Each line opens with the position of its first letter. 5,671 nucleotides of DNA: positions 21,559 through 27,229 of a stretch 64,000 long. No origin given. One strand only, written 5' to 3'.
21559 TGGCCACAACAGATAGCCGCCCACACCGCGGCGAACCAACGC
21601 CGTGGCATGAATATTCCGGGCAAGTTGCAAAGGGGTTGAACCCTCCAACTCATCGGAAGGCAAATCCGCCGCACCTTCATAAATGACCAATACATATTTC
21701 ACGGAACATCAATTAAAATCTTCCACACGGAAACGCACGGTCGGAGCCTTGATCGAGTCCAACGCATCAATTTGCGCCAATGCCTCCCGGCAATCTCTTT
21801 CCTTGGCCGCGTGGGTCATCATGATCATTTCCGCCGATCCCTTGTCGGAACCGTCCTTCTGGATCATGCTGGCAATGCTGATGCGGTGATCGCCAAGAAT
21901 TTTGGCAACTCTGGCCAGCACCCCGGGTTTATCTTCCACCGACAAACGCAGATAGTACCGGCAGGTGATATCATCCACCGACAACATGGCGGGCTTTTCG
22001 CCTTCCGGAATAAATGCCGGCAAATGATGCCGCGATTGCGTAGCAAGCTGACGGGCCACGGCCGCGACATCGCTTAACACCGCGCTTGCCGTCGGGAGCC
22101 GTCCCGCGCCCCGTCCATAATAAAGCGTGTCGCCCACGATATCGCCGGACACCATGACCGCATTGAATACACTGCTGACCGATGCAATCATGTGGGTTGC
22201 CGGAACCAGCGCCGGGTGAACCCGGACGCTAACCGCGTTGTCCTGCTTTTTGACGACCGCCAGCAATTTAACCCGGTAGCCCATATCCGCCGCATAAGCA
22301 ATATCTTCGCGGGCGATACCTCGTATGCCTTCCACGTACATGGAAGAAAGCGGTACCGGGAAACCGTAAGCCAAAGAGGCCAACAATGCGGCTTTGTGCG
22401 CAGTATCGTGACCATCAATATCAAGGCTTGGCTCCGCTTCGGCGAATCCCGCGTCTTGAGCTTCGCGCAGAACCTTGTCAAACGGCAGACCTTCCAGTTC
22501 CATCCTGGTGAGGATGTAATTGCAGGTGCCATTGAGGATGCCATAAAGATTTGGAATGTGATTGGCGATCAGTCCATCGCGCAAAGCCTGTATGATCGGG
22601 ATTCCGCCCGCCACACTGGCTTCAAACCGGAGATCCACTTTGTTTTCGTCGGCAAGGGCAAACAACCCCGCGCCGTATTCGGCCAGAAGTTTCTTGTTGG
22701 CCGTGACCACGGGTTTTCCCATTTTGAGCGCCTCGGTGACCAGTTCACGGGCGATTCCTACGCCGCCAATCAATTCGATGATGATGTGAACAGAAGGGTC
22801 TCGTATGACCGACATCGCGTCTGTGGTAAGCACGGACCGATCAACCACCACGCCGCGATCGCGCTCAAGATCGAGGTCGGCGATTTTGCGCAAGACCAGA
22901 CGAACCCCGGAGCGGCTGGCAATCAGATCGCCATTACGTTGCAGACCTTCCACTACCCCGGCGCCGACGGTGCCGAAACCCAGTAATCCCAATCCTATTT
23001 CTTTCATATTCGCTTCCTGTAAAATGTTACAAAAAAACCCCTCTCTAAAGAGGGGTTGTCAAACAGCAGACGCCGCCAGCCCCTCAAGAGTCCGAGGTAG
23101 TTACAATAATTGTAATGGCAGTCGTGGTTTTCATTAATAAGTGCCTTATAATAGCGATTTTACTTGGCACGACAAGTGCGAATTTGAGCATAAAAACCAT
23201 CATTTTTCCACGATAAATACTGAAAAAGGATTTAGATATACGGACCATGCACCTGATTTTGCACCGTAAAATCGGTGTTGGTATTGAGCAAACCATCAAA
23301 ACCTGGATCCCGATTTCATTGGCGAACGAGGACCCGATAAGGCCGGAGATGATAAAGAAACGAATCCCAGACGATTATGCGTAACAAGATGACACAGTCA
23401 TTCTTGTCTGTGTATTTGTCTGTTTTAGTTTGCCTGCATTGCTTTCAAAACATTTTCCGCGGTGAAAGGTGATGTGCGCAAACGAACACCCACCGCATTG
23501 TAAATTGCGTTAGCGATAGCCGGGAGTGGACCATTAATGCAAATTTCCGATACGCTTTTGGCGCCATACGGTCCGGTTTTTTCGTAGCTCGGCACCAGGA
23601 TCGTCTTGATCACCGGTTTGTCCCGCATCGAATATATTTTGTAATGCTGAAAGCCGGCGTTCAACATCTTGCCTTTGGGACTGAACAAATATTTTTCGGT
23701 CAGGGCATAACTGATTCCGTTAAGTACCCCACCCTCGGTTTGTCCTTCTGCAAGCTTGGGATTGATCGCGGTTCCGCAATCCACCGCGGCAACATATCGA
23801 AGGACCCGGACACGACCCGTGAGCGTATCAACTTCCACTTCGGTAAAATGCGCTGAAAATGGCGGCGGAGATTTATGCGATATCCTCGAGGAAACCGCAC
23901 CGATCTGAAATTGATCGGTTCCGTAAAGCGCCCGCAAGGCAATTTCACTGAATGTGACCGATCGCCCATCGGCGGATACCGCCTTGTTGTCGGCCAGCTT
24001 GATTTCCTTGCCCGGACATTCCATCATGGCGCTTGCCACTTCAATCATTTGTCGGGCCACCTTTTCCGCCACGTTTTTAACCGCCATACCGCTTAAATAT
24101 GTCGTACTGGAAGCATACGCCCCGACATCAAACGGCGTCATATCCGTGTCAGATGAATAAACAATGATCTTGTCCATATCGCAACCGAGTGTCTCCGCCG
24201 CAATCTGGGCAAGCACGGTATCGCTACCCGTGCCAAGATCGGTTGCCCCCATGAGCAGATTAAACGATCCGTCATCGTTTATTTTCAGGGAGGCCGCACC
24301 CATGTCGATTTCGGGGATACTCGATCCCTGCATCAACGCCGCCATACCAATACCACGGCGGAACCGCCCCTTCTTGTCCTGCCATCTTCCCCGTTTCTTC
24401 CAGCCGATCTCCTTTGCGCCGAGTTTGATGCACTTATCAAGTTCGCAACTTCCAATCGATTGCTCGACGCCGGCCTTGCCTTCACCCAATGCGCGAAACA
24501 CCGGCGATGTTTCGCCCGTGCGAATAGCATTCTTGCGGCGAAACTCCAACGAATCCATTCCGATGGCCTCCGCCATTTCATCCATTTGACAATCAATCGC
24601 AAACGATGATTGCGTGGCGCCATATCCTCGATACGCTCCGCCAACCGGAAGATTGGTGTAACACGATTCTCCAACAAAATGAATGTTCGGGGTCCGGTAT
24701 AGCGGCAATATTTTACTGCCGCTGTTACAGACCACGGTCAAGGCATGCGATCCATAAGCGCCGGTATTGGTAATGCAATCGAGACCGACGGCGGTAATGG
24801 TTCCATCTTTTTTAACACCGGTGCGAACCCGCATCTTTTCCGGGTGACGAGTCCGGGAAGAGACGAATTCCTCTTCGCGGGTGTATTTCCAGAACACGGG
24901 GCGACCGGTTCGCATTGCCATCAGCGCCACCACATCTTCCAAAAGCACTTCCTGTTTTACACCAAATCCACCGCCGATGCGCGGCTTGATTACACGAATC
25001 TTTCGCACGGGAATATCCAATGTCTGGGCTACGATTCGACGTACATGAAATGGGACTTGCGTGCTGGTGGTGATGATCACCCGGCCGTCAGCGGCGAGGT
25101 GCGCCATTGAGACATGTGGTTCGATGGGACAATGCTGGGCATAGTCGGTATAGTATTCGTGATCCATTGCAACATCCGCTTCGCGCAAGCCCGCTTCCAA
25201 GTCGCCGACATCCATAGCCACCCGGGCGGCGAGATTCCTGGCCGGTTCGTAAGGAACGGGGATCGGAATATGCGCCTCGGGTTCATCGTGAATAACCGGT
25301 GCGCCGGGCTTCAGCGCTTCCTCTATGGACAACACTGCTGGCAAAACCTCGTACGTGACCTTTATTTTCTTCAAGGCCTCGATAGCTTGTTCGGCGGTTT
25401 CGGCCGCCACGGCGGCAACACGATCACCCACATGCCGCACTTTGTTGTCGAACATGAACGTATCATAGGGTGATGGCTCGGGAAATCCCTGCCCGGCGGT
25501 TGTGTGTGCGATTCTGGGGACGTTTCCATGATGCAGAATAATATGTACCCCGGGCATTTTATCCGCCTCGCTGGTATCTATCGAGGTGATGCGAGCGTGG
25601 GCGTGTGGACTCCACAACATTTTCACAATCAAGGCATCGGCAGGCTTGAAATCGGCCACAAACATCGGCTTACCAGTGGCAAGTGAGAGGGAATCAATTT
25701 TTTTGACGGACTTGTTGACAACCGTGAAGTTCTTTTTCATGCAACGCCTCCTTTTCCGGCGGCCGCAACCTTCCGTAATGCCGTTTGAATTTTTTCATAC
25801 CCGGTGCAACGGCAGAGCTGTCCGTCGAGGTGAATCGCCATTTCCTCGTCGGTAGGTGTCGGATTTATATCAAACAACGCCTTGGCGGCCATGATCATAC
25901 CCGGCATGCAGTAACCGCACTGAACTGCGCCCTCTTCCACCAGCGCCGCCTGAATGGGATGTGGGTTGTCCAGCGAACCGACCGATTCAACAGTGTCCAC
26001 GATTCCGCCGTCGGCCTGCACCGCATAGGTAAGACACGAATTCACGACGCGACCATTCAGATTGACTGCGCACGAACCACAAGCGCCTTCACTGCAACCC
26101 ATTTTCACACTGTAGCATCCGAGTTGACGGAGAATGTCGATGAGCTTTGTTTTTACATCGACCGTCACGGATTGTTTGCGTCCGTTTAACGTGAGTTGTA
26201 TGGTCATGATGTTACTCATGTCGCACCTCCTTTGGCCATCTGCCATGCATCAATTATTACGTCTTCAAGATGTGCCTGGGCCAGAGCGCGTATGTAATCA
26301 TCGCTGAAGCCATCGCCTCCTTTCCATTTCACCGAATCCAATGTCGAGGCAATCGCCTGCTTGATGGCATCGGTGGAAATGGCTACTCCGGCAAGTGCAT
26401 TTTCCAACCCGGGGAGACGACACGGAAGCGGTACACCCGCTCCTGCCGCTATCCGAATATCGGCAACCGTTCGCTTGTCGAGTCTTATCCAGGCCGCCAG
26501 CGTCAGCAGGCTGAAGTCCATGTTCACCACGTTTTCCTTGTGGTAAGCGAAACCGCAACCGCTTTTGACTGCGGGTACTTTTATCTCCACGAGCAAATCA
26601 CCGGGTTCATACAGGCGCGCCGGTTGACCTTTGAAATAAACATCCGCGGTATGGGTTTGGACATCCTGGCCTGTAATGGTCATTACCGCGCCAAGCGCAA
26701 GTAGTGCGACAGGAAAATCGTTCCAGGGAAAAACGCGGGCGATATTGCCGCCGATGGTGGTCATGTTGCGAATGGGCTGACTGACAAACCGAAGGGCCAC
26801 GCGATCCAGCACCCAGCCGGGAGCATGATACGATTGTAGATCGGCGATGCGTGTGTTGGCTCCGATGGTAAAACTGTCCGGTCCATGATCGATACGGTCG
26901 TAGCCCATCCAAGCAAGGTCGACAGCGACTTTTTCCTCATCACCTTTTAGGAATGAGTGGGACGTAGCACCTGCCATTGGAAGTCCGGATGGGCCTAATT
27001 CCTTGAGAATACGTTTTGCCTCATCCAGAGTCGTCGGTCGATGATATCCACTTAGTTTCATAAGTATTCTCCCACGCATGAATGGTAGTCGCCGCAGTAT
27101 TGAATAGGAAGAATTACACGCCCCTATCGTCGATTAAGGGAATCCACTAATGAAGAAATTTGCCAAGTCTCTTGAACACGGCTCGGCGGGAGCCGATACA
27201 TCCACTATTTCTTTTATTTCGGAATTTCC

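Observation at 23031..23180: Classic leader-peptide transcription attenuator (Thr/Ile-rich peptide plus terminator) in front of hom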

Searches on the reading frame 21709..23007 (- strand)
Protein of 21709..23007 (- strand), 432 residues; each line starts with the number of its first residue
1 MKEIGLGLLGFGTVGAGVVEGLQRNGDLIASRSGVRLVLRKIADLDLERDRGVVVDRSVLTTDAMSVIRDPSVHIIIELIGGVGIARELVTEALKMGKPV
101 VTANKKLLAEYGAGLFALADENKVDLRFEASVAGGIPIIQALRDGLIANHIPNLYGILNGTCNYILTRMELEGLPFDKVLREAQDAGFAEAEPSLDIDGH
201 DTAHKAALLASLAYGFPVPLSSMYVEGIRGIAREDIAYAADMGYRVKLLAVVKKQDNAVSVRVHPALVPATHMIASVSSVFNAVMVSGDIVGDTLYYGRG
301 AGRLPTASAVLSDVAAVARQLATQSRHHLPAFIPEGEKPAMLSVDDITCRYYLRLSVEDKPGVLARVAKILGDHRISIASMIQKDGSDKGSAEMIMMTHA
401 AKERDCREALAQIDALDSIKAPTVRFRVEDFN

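Call 3: search_protein_families(library=pfam, proteins=[window:21709-23007:-])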
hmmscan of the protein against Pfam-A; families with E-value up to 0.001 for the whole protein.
window:21709-23007:- (432 aa): 4 families
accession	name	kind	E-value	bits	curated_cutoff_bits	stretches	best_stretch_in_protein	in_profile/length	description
PF00742.24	Homoserine_dh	-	5.5e-61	205.8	22.9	1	137-314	1-172/173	Homoserine dehydrogenase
PF03447.22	NAD_binding_3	-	2.5e-18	67.3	24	1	10-129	1-116/116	Homoserine dehydrogenase, NAD binding domain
PF01842.31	ACT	-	2.4e-12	46.8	27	1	351-416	1-64/66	ACT domain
PF22629.2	ACT_AHAS_ss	-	1.1e-06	29.2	27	1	353-418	1-64/67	AHAS small subunit-like ACT domain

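Call 6: find_homologous_proteins(query=window:21709-23007:-, max_evalue=1e-50)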
Query window:21709-23007:- (432 aa): 7999 proteins with E <= 1e-50 among 8000 candidates; the best 120 are listed.
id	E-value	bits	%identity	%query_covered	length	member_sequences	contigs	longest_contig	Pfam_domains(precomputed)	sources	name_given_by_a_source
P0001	1.9e-257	872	93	100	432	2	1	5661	PF22629.3,PF01842.32,PF00742.25,PF03447.23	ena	-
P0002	5.3e-251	851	91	100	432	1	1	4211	PF22629.3,PF01842.32,PF00742.25,PF03447.23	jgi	jgi:homoserine dehydrogenase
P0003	3.7e-248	841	91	100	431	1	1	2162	PF22629.3,PF01842.32,PF00742.25,PF03447.23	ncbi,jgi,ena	jgi:homoserine dehydrogenase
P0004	4.5e-247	838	90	100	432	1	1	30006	PF01842.32,PF00742.25,PF03447.23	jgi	-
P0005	4.8e-246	834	90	100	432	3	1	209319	PF22629.3,PF01842.32,PF00742.25,PF03447.23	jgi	-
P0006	6.1e-245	831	89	100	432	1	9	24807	PF22629.3,PF01842.32,PF00742.25,PF03447.23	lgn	-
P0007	1.5e-244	829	89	100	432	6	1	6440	PF22629.3,PF01842.32,PF00742.25,PF03447.23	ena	-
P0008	6.0e-244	827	89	100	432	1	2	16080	PF22629.3,PF01842.32,PF00742.25,PF03447.23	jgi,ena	-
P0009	2.0e-243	826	88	100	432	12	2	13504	PF22629.3,PF01842.32,PF00742.25,PF03447.23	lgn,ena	-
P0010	9.1e-241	817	88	100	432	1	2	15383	PF22629.3,PF01842.32,PF00742.25,PF03447.23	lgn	-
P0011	6.5e-240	814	87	100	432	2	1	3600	PF22629.3,PF01842.32,PF00742.25,PF03447.23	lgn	-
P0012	8.4e-240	814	88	100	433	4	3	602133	PF22629.3,PF01842.32,PF00742.25,PF03447.23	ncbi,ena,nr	ncbi:MAG TPA: homoserine dehydrogenase [Kiritimatiellia bacterium]|nr:homoserine dehydrogenase [Kiri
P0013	1.4e-239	813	87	100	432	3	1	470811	PF01842.32,PF00742.25,PF03447.23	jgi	-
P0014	1.8e-238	809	87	100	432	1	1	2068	PF01842.32,PF00742.25,PF03447.23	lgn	-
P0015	2.6e-238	809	87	100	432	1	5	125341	PF22629.3,PF01842.32,PF00742.25,PF03447.23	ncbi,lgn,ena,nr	ncbi:MAG TPA: homoserine dehydrogenase [Kiritimatiellia bacterium]|nr:homoserine dehydrogenase [Kiri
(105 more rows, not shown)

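Call 9: find_related_loci(query=window:21709-23007:-, collection=genome_contigs, flank=5000)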
Query window:21709-23007:- (432 aa) in genome_contigs; peptide patterns used: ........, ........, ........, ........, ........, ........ (x = any residue, [..] = any of these).
326 stretches matched a pattern; 225 encode a relative of the query (tblastn E <= 1e-3); the best 80 are kept; 80 distinct loci.
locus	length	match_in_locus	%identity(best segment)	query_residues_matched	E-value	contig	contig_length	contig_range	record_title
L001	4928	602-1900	89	1-432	0e+0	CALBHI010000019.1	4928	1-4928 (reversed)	MAG TPA_asm: uncultured Verrucomicrobia bacterium isolate SRR5576005_bin.32_CONCOCT_v1.1_MAG genome assembly, contig: ER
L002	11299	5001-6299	88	1-432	0e+0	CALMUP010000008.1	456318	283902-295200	MAG TPA_asm: uncultured Verrucomicrobia bacterium isolate SRR2107179_bin.17_CONCOCT_v1.1_MAG genome assembly, contig: ER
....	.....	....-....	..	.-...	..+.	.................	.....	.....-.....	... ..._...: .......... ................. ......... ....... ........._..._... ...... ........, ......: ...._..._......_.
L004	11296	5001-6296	87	1-432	0e+0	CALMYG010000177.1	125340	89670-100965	MAG TPA_asm: uncultured Verrucomicrobia bacterium isolate SRR2107179_bin.42_CONCOCT_v1.1_MAG genome assembly, contig: ER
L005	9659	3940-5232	83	1-431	0e+0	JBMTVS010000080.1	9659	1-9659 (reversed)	MAG: Kiritimatiellia bacterium isolate LKB_V8_S20_100percent_par_LKB_V8_S20_metabat.121 NODE_5362_length_9659_cov_5.0610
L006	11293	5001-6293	73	1-431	0e+0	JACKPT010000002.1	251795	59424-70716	MAG: Verrucomicrobia bacterium isolate HK-STAS-VERR-1 HK-STAS-VERR-1_2, whole genome shotgun sequence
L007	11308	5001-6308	70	2-431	0e+0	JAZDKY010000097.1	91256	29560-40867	MAG: bacterium isolate MEGAHIT-group-0.556 k141_19722085, whole genome shotgun sequence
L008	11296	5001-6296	70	1-432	0e+0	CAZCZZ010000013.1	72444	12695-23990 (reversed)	MAG TPA_asm: uncultured Verrucomicrobiota bacterium isolate SRP173033_co1_366 genome assembly, contig: NODE_470_length_7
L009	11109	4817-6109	70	1-431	0e+0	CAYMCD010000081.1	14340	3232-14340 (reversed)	MAG TPA_asm: uncultured Verrucomicrobiota bacterium isolate binchicken_co16_330 genome assembly, contig: NODE_7071_lengt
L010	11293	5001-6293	69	1-431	0e+0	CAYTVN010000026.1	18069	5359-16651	MAG TPA_asm: uncultured Verrucomicrobiota bacterium isolate SRP173033_co1_159 genome assembly, contig: NODE_5744_length_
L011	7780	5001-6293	67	1-431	0e+0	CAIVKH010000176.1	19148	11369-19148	uncultured bacterium isolate AM-2014_bin-1020 genome assembly, contig: bin-1020:176/383, whole genome shotgun sequence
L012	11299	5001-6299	69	1-431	0e+0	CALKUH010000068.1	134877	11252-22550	MAG TPA_asm: uncultured Verrucomicrobia bacterium isolate SRR5576005_bin.86_CONCOCT_v1.1_MAG genome assembly, contig: ER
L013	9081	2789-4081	67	1-431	0e+0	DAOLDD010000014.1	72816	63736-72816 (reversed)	MAG TPA_asm: Kiritimatiellia bacterium isolate AMR_MDS_0145 NODE_80_length_72816_cov_32.718228, whole genome shotgun seq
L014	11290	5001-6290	63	1-430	4e-172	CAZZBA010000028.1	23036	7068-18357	MAG TPA_asm: uncultured Victivallales bacterium isolate SRP272421_co4_23 genome assembly, contig: NODE_5108_length_23036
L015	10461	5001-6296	61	1-432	1e-170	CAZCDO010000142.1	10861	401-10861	MAG TPA_asm: uncultured Verrucomicrobiota bacterium isolate SRP272421_co1_708 genome assembly, contig: NODE_20216_length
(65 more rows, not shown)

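Call 14: search_protein_families(library=ncbifam, proteins=[window:21709-23007:-])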
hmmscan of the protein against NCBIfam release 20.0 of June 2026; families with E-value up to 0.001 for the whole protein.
window:21709-23007:- (432 aa): 9 families
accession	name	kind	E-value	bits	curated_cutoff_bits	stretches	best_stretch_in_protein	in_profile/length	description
NF004976.0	PRK06349.1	subfamily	2.6e-160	534.2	205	1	1-430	2-428/430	homoserine dehydrogenase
NF004912.0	PRK06270.1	equivalog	1.6e-75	254.7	373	1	1-321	1-340/343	homoserine dehydrogenase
NF006235.0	PRK08374.1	equivalog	2.8e-50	171.3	451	1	59-321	78-332/336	homoserine dehydrogenase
NF005290.0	PRK06813.1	equivalog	2.2e-32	112.4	286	1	90-320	108-339/346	homoserine dehydrogenase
NF005002.0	PRK06392.1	equivalog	2.7e-26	92.3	296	1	88-315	103-322/329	homoserine dehydrogenase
NF006959.0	PRK09436.1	equivalog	1.3e-19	69.8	726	1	4-221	466-697/819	bifunctional aspartate kinase/homoserine dehydrogenase I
NF007003.0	PRK09466.1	subfamily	3.3e-12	45.7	582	1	97-211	565-682/810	bifunctional aspartate kinase/homoserine dehydrogenase II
NF006352.0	PRK08577.1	equivalog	2.1e-07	31.1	140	1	352-420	58-127/136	hypothetical protein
TIGR01327.1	PGDH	equivalog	1.5e-06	27.3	454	1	348-420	449-521/525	phosphoglycerate dehydrogenase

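Call 15: find_related_loci(query=window:21709-23007:-, collection=metagenome_contigs, flank=3000)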
Query window:21709-23007:- (432 aa) in metagenome_contigs; peptide patterns used: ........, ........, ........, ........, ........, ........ (x = any residue, [..] = any of these).
375 stretches matched a pattern; 206 encode a relative of the query (tblastn E <= 1e-3); the best 80 are kept; 80 distinct loci.
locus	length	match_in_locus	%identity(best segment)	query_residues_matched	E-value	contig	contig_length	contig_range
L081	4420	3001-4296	89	1-432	0e+0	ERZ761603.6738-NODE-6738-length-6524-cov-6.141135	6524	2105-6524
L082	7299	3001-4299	88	1-432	0e+0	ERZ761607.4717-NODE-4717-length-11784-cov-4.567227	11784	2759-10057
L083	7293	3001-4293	70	1-431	0e+0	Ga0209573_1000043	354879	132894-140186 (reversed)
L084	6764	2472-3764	63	1-431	1e-175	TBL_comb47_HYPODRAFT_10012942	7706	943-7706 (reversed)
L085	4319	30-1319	61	1-430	3e-176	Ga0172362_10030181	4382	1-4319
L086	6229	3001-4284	63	1-428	6e-171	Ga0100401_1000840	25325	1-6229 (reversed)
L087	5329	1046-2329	63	1-428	2e-171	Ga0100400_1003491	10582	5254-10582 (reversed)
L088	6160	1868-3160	64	2-432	2e-171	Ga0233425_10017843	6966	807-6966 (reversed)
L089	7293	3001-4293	58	1-431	5e-169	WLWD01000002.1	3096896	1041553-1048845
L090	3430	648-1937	63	1-431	3e-176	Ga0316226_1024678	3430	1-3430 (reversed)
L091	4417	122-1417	60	1-432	1e-169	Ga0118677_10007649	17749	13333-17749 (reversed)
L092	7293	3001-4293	61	1-431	1e-167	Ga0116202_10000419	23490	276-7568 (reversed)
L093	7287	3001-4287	60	1-430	1e-166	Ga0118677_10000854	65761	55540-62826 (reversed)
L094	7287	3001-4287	60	1-430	1e-166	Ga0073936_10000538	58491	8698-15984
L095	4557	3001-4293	63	1-431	4e-170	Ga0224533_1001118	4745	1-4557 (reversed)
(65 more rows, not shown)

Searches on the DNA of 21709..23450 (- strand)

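Call 7: search_rna_families(source=window, start=22950, end=23450, threshold=evalue, max_evalue=10)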
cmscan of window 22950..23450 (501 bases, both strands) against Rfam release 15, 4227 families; matches with E-value up to 10: 5.
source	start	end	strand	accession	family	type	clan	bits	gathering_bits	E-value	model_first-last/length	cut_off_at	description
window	23034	23110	-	RF00624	P9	Gene;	-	21.1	43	0.032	1-74/74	no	Pseudomonas sRNA P9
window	23029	23099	-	RF02837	anti-hemB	Gene; sRNA;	-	19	49.5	0.051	1-81/81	no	Burkholderia RNA 7 (anti-hemB)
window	23030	23070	-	RF02399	NsiR1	Gene; sRNA;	-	16.3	39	1.2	1-60/60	no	Nitrogen stress-induced RNA 1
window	23036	23057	-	RF01772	rnk_pseudo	Cis-reg; leader;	-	15.1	55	6.5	76-97/108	no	Pseudomonas rnk leader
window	23101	23115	+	RF00788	mir-287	Gene; miRNA;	-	13.7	80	6.9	30-44/73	no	mir-287 microRNA precursor family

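Call 48: search_rna_families(sources=[L161, L012, L001, L060], threshold=evalue, max_evalue=1)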
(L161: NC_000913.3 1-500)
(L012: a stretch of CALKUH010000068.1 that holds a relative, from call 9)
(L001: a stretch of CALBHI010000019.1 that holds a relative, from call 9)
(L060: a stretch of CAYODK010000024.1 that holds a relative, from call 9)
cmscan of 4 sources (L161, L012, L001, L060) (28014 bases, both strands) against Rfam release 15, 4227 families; matches with E-value up to 1: 6.
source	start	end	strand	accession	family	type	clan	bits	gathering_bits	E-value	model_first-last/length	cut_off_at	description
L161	191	310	+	RF00506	Thr_leader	Cis-reg; leader;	-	122.1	55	1.2e-23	1-118/118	no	Threonine operon leader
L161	271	346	-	RF00506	Thr_leader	Cis-reg; leader;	-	33.1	55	0.011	1-118/118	no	Threonine operon leader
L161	256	317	+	RF00121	MicC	Gene; sRNA;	-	31.5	90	0.48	1-123/123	no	MicC RNA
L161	189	307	+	RF00512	Leu_leader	Cis-reg; leader;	-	24.6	50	0.4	1-148/148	no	Leucine operon leader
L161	274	351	-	RF00512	Leu_leader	Cis-reg; leader;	-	24.2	50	0.49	1-148/148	no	Leucine operon leader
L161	272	333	-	RF02278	Betaproteobacteria_toxic_sRNA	Gene; sRNA;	-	23.5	50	0.9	1-64/64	no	Betaproteobacteria toxic small RNA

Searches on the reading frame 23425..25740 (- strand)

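Call 3: search_protein_families(library=pfam, proteins=[window:23425-25740:-])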
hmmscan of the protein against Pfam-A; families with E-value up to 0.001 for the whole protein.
window:23425-25740:- (771 aa): 3 families
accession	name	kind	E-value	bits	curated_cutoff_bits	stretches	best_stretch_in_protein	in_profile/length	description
PF02738.23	MoCoBD_1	-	1.2e-81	273.8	27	1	171-405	10-244/244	Molybdopterin cofactor-binding domain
PF20256.3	MoCoBD_2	-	5.3e-79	266.1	27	1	442-709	3-283/283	Molybdopterin cofactor-binding domain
PF01315.27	Ald_Xan_dh_C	-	1.3e-26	93.5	31.3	1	22-134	1-110/110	Aldehyde oxidase and xanthine dehydrogenase, a/b hammerhead domain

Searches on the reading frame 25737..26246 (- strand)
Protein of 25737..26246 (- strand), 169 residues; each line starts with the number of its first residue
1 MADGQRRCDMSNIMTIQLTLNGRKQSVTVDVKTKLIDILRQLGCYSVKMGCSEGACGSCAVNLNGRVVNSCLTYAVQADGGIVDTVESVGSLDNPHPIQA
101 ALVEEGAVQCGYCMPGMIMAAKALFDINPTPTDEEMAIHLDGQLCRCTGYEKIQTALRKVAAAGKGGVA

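Call 3: search_protein_families(library=pfam, proteins=[window:25737-26246:-])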
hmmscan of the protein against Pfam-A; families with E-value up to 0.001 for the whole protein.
window:25737-26246:- (169 aa): 3 families
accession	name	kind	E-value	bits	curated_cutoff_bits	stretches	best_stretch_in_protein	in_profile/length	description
PF01799.25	Fer2_2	-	1.7e-27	95.8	30.3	1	85-157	1-74/75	[2Fe-2S] binding domain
PF00111.32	Fer2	-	2.5e-08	34.2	21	1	19-71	2-55/77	2Fe-2S iron-sulfur cluster binding domain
PF13085.11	Fer2_3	-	1.5e-06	28.6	27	1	46-79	47-80/107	2Fe-2S iron-sulfur cluster binding domain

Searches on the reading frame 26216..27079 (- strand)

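Call 3: search_protein_families(library=pfam, proteins=[window:26216-27079:-])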
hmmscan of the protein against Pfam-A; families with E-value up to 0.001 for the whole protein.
window:26216-27079:- (287 aa): 2 families
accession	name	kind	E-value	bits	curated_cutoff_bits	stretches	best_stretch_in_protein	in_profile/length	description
PF00941.27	FAD_binding_5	-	2e-24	86.7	27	1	11-170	4-169/170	FAD binding domain in molybdopterin dehydrogenase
PF03450.22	CO_deh_flav_C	-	1.5e-10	41.6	25.5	1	179-274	3-98/102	CO dehydrogenase flavoprotein C-terminal domain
